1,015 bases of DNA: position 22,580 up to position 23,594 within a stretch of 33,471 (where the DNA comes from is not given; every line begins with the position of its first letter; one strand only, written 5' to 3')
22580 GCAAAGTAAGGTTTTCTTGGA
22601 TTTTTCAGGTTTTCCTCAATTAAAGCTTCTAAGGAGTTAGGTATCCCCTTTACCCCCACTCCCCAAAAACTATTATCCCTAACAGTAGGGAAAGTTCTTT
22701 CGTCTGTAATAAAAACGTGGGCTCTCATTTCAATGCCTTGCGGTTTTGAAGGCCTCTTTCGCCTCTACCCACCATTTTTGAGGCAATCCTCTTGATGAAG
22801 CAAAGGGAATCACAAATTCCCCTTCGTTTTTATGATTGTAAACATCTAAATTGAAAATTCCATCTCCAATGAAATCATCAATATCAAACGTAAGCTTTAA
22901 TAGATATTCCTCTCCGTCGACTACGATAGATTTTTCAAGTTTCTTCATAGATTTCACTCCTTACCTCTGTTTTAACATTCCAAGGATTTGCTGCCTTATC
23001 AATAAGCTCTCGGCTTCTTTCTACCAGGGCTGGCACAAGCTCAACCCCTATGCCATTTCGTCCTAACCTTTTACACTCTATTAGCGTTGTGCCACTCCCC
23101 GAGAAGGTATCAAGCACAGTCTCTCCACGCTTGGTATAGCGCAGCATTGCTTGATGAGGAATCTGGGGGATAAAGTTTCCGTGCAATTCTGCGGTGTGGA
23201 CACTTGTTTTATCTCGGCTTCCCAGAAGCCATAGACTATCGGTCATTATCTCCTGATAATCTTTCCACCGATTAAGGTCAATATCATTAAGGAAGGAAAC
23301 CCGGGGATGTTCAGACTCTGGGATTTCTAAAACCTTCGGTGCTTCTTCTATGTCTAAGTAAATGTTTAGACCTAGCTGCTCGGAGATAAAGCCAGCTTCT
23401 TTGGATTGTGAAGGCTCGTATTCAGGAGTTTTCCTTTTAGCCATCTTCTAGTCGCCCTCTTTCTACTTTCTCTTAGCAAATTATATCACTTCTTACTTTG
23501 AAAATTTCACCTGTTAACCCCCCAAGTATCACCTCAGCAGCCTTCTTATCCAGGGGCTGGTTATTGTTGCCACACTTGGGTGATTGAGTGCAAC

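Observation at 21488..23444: Translationally coupled four-gene cassette between a MrfA-type helicase and polyamine genes: candidate uncharacterised defence or DNA-modification/adduct-processing system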

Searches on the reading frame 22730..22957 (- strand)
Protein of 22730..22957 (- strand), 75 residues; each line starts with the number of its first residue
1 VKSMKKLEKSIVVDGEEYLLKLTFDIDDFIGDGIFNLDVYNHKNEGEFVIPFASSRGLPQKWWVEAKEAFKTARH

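Call 3: search_protein_families(library=pfam, proteins=[window:22730-22957:-], max_evalue=0.1)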
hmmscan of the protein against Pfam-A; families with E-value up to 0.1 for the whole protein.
window:22730-22957:- (75 aa): 0 families

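Call 4: search_protein_families(library=padloc, proteins=[window:22730-22957:-], max_evalue=0.1)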
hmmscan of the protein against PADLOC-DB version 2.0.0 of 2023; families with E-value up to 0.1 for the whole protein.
window:22730-22957:- (75 aa): 0 families

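Call 6: search_protein_families(library=ncbifam, proteins=[window:22730-22957:-], max_evalue=0.1)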
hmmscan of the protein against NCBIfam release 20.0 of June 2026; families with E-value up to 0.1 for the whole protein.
window:22730-22957:- (75 aa): 0 families

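Call 7: search_protein_families(library=phrogs, proteins=[window:22730-22957:-], max_evalue=0.1)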
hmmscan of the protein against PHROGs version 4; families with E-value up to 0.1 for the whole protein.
window:22730-22957:- (75 aa): 0 families

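Call 77: search_solved_structures(query=A5, max_evalue=10, show_alignments=2)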
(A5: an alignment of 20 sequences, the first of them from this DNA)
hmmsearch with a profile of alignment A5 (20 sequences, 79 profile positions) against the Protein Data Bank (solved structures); distinct sequences matched with E-value up to 10: 3.
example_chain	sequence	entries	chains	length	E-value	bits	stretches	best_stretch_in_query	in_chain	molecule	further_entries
7sj4_A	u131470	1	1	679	0.38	14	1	50-78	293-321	Triple functional domain protein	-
3eii_A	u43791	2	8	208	1.2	12.4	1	22-40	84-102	protein GH61E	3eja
8b7p_AAA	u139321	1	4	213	1.4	12.2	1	22-40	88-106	Endo-beta-1,4-glucanase D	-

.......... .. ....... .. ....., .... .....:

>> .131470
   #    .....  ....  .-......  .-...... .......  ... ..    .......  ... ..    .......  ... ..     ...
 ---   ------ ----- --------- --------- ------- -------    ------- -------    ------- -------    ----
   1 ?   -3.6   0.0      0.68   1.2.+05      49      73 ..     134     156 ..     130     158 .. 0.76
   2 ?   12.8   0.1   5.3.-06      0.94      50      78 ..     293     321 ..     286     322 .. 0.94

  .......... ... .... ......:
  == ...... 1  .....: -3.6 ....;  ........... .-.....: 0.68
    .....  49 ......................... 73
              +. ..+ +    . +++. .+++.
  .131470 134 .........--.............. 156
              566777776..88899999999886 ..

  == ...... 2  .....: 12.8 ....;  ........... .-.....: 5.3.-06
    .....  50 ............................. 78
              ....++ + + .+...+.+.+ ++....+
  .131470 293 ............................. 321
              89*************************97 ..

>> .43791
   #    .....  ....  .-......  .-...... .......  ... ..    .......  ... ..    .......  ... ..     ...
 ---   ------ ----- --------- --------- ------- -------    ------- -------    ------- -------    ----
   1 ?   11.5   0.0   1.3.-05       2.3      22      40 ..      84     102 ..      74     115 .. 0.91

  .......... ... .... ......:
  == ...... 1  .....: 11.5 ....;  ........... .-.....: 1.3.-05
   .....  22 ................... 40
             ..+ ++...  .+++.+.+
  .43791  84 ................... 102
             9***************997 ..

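Call 78: find_homologous_proteins(query=A5, max_evalue=0.001)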
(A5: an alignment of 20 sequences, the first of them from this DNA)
Query A5 (20 sequences) (72 aa, profile of the alignment): 236 proteins with E <= 0.001 among 993 candidates; the best 120 are listed.
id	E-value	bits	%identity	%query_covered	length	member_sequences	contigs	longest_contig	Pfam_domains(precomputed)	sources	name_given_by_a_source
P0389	2.5e-32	128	47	65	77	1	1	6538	-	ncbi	-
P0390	2.9e-32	128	51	65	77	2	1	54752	-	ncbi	-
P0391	5.1e-32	127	41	92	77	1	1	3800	-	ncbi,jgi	jgi:hypothetical protein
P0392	1.3e-31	126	45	68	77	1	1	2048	-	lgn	-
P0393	1.4e-31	126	50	72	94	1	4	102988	-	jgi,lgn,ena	-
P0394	1.6e-31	126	50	67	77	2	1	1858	-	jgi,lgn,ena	-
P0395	1.9e-31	126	45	65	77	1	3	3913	-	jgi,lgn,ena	-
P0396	2.9e-31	125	54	75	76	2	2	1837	-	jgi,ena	-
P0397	6.3e-31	124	53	68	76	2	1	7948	-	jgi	-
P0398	6.7e-31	124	53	65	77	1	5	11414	-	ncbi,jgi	jgi:hypothetical protein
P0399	1.0e-30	123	47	65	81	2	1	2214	-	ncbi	-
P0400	1.3e-30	123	54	75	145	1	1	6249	-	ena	-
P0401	1.3e-30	123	40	92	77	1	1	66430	-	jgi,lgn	-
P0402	1.9e-30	122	45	68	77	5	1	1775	-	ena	-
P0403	3.3e-30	122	41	68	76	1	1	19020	-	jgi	-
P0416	2.3e-29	119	43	65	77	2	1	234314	-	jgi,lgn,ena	-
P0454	2.9e-27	112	50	67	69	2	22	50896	-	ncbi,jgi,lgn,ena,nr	ncbi:hypothetical protein COS16_01085 [Candidatus Desantisbacteria bacterium CG02_land_8_20_14_3_00_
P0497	1.3e-24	104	40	65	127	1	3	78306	-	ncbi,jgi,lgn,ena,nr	ncbi:MAG: hypothetical protein CVT88_01220 [Candidatus Altiarchaeales archaeon HGW-Altiarchaeales-1]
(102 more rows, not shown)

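Call 79: find_encoding_contigs(protein=P0454, flank=4000, max_places=3)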
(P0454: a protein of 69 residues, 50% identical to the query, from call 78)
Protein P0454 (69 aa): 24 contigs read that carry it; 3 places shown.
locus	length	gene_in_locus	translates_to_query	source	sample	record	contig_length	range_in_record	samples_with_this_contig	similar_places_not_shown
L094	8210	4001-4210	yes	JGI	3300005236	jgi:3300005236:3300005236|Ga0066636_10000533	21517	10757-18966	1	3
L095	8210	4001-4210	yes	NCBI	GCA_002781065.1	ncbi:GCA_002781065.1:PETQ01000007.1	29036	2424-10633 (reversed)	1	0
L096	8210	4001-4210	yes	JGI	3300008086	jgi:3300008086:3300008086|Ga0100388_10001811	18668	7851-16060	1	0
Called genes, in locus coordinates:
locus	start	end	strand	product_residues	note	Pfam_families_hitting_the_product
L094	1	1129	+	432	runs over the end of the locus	PF03448:MgtE_N, PF00571:CBS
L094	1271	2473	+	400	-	PF01566:Nramp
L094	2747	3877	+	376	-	PF01637:ATPase_2, PF13173:AAA_14 (faint)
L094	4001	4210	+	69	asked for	-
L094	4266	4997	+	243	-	PF27126:NmeDI_C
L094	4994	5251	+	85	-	-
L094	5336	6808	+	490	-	PF01565:FAD_binding_4, PF02913:FAD-oxidase_C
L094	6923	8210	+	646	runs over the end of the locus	PF02065:Melibiase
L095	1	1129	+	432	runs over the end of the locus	PF03448:MgtE_N, PF00571:CBS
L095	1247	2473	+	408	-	PF01566:Nramp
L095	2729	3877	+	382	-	PF01637:ATPase_2, PF13173:AAA_14 (faint)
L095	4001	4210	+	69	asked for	-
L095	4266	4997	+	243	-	PF27126:NmeDI_C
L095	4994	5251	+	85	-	-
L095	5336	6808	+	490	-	PF01565:FAD_binding_4, PF02913:FAD-oxidase_C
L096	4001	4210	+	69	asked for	-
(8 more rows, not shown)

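Call 80: find_encoding_contigs(protein=P0497, flank=4000, max_places=2)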
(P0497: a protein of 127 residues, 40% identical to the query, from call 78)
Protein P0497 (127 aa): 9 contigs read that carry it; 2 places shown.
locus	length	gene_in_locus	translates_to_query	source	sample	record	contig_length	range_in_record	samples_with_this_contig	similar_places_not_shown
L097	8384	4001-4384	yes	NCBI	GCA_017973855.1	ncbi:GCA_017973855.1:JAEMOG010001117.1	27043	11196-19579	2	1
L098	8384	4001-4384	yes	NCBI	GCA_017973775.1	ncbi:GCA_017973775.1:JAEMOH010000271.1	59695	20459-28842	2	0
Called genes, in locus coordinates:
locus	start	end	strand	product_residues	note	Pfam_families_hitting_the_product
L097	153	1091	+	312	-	PF01297:ZnuA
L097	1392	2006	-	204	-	PF02676:TYW3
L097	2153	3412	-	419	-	PF00162:PGK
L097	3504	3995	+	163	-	PF04008:Adenosine_kin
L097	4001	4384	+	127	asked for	-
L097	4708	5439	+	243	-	PF27126:NmeDI_C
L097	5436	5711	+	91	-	-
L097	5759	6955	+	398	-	PF00155:Aminotran_1_2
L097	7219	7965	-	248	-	PF13353:Fer4_12, PF04055:Radical_SAM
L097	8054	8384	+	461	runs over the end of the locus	PF03598:CdhC, PF19436:ACS_CODH_B_C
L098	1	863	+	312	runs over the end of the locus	PF01297:ZnuA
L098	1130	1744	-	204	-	PF02676:TYW3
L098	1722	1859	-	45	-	-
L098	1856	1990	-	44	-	-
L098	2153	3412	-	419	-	PF00162:PGK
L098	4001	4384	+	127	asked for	-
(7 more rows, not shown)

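Call 81: find_encoding_contigs(protein=P0416, flank=4000, max_places=2)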
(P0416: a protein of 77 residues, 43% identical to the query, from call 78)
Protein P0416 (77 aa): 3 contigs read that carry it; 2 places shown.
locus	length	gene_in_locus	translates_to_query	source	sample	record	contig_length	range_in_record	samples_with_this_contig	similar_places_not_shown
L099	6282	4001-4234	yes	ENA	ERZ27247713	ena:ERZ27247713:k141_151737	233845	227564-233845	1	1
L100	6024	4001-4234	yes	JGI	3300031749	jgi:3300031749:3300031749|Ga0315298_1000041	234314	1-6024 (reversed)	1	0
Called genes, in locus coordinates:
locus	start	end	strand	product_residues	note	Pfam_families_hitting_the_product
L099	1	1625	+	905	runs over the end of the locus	PF00082:Peptidase_S8, PF18962:Por_Secre_tail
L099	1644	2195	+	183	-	PF01558:POR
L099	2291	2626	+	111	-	PF14697:Fer4_21 (faint), PF00037:Fer4 (weak), PF12797:Fer4_2 (faint), PF12837:Fer4_6 (faint), PF13237:Fer4_10 (faint), PF12838:Fer4_7 (weak), PF00037:Fer4 (weak)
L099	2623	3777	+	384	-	PF01855:POR_N, PF17147:PFOR_II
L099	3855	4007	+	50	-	-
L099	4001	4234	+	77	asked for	-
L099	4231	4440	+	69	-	-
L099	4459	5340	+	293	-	PF02775:TPP_enzyme_C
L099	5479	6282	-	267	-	?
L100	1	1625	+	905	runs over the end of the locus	PF00082:Peptidase_S8, PF18962:Por_Secre_tail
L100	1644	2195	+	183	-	PF01558:POR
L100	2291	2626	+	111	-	PF14697:Fer4_21 (faint), PF00037:Fer4 (weak), PF12797:Fer4_2 (faint), PF12837:Fer4_6 (faint), PF13237:Fer4_10 (faint), PF12838:Fer4_7 (weak), PF00037:Fer4 (weak)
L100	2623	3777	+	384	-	PF01855:POR_N, PF17147:PFOR_II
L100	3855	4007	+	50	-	-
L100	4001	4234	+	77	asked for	-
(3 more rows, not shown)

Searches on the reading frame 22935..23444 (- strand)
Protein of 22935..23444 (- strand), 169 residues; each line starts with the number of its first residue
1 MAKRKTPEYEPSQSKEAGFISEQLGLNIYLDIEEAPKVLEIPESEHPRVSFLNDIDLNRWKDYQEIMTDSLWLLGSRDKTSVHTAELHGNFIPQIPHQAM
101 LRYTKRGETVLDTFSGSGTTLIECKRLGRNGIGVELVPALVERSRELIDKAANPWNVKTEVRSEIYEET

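Call 3: search_protein_families(library=pfam, proteins=[window:22935-23444:-], max_evalue=0.1)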
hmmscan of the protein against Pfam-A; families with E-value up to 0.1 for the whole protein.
window:22935-23444:- (169 aa): 5 families
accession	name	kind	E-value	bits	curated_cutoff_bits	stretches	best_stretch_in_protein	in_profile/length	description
PF01555.25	N6_N4_Mtase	-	1.5e-11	45.1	26.7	1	93-142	168-217/221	DNA methylase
PF13489.12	Methyltransf_23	-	0.01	16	27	1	99-150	15-61/164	Methyltransferase domain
PF01170.24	UPF0020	-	0.021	15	22.3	1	104-132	26-54/197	RMKL-like, methyltransferase domain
PF13847.12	Methyltransf_31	-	0.039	14.1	27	1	105-152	2-52/145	Methyltransferase domain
PF02475.24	TRM5-TYW2_MTfase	-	0.06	13.7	28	1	99-142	29-74/164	TRM5/TYW2 methyltransferase domain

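Call 4: search_protein_families(library=padloc, proteins=[window:22935-23444:-], max_evalue=0.1)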
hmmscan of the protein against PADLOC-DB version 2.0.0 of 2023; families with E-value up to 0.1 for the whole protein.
window:22935-23444:- (169 aa): 65 families (the best 25 are shown)
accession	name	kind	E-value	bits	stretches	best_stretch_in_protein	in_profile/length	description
PDLC03351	MTase_II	-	1.9e-44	150.3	1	47-155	87-195/348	Type II methyltransferase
PDLC03376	MTase_II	-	1.5e-16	58.9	1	58-154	7-104/249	Type II methyltransferase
PDLC03353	MTase_II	-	8e-13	46.5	1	63-149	168-251/260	Type II methyltransferase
PDLC03325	MTase_II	-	9.4e-11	39.1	1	68-144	53-129/426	Type II methyltransferase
PDLC03260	MTase_II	-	1.7e-10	38.4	1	63-150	226-309/349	Type II methyltransferase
PDLC03371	MTase_II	-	2.3e-10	38.5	1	100-151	204-255/260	Type II methyltransferase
PDLC03380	MTase_II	-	2.5e-10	38.1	1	83-141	30-91/393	Type II methyltransferase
PDLC03350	MTase_II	-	2.9e-10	38.1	1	67-154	217-301/312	Type II methyltransferase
PDLC03387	MTase_II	-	4.9e-09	33.8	1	76-149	199-276/289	Type II methyltransferase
PDLC03224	MTase_II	-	1.2e-08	32.3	1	105-139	92-126/481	Type II methyltransferase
PDLC03216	MTase_II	-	4.7e-08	30.4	1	97-160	204-267/364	Type II methyltransferase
PDLC03299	MTase_II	-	9.1e-08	29.9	1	100-161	209-272/296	Type II methyltransferase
PDLC03369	MTase_II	-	1.3e-07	28.8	1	89-145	122-181/532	Type II methyltransferase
PDLC04134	mad2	-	1.6e-07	28.5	1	87-157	270-341/492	mads_2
PDLC03364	MTase_II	-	2e-07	28.3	1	62-139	11-91/380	Type II methyltransferase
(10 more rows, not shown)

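Call 6: search_protein_families(library=ncbifam, proteins=[window:22935-23444:-], max_evalue=0.1)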
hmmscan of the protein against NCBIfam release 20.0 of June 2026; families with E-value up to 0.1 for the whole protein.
window:22935-23444:- (169 aa): 10 families
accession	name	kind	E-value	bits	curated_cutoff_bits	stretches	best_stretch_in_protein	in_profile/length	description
NF050803.1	DnaMtaseCcrMCaul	equivalog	2.5e-07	29.9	830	1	97-153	196-252/350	adenine-specific DNA-methyltransferase CcrM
NF010253.0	PRK13699.1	subfamily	0.00034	20.4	244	1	102-139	159-196/226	DNA methyltransferase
NF008823.0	PRK11873.1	subfamily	0.0021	17.6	263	1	104-151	75-125/272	arsenite methyltransferase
TIGR01177.1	TIGR01177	hypoth_equivalog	0.0028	17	316.55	1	104-143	180-219/330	TIGR01177 family methyltransferase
NF009639.0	PRK13168.1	equivalog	0.0048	15.8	458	1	104-147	298-341/446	23S rRNA (uracil(1939)-C(5))-methyltransferase RlmD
NF001790.0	PRK00517.3-3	equivalog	0.0073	15.7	269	1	98-146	114-163/262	50S ribosomal protein L11 methyltransferase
NF008572.0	PRK11524.1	equivalog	0.013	14.6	292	1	101-136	209-244/294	adenine-specific DNA-methyltransferase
NF040539.1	AST_met_ArsM_2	exception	0.016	15.1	240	1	89-150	37-103/262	putative arsinothricin biosynthesis methyltransferase ArsM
NF041537.1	ArsM_AhpD_UU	exception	0.025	13.4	510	1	105-150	75-123/345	arsenite methyltransferase/AhpD domain selenoprotein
NF043040.1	corrin_prot_MT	hypoth_equivalog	0.042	13.3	180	1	97-153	32-88/216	corrinoid protein-associated methyltransferase CpaM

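Call 7: search_protein_families(library=phrogs, proteins=[window:22935-23444:-], max_evalue=0.1)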
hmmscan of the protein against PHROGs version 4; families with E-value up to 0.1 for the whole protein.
window:22935-23444:- (169 aa): 13 families
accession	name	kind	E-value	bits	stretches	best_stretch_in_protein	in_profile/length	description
phrog_67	-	other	5.3e-14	53.2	1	102-152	297-347/743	DNA methyltransferase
phrog_18146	-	other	3.6e-11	43.6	1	89-138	51-101/452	DNA methyltransferase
phrog_498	-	other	2.1e-10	40.8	1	84-142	355-414/633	DNA methyltransferase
phrog_3008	-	other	3e-09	37.5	1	97-139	160-202/244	DNA methyltransferase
phrog_18293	-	other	2.2e-06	28.6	1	102-150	61-109/119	methyltransferase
phrog_23085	-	unknown function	2.9e-06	28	1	102-142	59-99/138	-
phrog_8769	-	other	3.5e-05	24.6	1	106-136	11-41/71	methyltransferase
phrog_6952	-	other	7.6e-05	23.6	1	104-139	131-166/181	DNA methyltransferase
phrog_16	-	DNA, RNA and nucleotide metabolism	8.1e-05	22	1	56-138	834-899/986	DNA helicase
phrog_12517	-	unknown function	0.00015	22.1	1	80-161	79-160/316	-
phrog_10183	-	other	0.0018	17.6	1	106-140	115-149/889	DNA methyltransferase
phrog_23522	-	unknown function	0.0055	17.3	1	81-146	26-91/273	-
phrog_11787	-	other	0.084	12.7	0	107-146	311-350/458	DNA methyltransferase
